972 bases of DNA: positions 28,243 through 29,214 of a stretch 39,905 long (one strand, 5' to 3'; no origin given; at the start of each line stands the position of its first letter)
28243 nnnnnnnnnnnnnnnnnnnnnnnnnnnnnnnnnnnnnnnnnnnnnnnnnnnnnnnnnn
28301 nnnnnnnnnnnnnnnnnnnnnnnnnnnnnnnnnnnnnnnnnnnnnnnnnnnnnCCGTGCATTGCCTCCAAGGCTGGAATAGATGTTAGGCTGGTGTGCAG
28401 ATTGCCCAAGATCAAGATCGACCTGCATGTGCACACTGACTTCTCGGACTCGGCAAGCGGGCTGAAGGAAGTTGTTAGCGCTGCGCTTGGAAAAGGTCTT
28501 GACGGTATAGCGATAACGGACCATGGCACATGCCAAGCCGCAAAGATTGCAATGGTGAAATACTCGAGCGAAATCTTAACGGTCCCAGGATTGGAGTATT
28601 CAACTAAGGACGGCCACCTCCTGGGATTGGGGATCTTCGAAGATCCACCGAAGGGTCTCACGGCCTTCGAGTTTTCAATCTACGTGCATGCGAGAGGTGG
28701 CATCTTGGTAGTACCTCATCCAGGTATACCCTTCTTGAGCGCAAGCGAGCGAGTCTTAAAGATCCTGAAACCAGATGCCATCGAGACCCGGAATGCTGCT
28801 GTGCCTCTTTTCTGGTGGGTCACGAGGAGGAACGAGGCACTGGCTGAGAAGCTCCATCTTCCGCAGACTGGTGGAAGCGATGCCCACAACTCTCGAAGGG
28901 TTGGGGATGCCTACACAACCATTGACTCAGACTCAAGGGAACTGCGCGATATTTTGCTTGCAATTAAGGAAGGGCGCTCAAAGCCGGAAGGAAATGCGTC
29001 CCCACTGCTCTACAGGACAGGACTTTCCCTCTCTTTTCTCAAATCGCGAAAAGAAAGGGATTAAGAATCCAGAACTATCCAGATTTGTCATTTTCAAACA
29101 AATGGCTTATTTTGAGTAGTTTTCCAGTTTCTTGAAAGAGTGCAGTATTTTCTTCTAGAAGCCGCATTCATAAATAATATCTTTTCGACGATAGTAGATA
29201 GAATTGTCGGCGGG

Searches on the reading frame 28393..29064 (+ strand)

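Call 44: search_protein_families(library=pfam, proteins=[window:28393-29064:+], max_evalue=0.00001)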
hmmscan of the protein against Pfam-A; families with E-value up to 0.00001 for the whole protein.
window:28393-29064:+ (223 aa): 2 families
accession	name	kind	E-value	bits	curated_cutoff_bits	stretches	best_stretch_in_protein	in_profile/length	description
PF13263.12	PHP_C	-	2.9e-14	52.8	21.3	1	146-195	6-55/56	PHP-associated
PF02811.25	PHP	-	1.4e-09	39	26.4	1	10-60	1-49/164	PHP domain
